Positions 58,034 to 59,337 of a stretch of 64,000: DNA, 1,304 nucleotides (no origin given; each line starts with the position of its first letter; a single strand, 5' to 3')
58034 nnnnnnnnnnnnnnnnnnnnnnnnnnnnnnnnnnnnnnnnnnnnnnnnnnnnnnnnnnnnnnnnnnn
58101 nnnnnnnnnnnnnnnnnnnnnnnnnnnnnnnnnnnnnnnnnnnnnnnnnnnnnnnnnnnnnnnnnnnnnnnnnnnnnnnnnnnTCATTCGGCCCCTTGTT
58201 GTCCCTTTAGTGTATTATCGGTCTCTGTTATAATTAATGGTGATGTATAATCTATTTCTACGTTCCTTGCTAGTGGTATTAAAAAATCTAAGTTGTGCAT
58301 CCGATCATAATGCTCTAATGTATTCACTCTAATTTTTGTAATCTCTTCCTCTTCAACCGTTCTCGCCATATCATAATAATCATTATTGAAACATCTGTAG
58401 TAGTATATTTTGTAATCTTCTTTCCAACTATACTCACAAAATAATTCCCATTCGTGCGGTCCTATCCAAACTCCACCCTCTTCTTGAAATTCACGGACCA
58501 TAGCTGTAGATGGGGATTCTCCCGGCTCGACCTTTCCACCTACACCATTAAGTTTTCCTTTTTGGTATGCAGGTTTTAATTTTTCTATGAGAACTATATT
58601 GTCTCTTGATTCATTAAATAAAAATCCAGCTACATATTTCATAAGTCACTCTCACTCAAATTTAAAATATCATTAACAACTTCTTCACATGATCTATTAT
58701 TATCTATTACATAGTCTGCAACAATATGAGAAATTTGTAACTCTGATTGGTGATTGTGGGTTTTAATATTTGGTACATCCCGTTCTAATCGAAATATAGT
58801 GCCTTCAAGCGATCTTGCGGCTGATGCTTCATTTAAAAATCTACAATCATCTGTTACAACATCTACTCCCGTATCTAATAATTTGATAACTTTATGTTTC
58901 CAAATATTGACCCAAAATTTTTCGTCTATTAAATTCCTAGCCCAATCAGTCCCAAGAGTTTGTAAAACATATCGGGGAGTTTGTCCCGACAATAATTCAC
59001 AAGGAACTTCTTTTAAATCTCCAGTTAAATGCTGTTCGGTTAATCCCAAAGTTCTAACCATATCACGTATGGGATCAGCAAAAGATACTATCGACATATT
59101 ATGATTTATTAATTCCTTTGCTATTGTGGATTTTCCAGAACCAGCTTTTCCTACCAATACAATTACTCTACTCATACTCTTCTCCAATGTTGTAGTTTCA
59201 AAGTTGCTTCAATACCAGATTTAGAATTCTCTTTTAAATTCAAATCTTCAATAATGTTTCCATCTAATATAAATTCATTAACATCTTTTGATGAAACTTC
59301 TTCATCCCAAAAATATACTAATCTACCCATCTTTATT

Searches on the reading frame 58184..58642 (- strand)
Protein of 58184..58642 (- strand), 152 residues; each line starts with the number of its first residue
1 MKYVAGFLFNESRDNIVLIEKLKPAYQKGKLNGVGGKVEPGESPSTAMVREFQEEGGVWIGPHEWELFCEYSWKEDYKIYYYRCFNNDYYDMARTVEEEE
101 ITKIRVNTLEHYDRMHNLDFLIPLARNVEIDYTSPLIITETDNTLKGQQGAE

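Call 72: search_protein_families(library=pfam, proteins=[window:58184-58642:-], max_evalue=0.001)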
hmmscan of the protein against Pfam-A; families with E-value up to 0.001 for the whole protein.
window:58184-58642:- (152 aa): 1 family
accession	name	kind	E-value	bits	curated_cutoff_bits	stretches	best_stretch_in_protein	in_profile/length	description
PF00293.34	NUDIX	-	1.1e-11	45.3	21.1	1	4-108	6-114/134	NUDIX domain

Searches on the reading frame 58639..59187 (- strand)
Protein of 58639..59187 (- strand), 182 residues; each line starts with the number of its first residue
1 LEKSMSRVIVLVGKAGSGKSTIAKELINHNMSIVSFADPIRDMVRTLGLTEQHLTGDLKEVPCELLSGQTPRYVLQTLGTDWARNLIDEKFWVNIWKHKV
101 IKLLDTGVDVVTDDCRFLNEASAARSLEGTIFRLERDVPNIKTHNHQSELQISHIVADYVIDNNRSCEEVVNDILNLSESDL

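Call 72: search_protein_families(library=pfam, proteins=[window:58639-59187:-], max_evalue=0.001)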
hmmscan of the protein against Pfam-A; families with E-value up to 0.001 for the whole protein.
window:58639-59187:- (182 aa): 7 families
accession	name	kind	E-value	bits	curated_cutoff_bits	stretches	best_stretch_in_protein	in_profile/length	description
PF21448.3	DNMK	-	1.6e-16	61.1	27.1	1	72-170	131-229/232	Deoxynucleotide monophosphate kinase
PF13238.12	AAA_18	-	1.4e-05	25.9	29.4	1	9-51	1-39/128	AAA domain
PF13671.12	AAA_33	-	0.00018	22.3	27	1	8-46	1-39/143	AAA domain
PF20720.3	nSTAND3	-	0.00047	20.3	27.2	1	6-32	17-43/155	Novel STAND NTPase 3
PF00931.28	NB-ARC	-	0.00051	19.8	23.5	1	3-32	15-44/248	NB-ARC domain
PF13207.12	AAA_17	-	0.00076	20.2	27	0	12-54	1-45/136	AAA domain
PF13401.12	AAA_22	-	0.0009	20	27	0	7-32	6-35/130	AAA domain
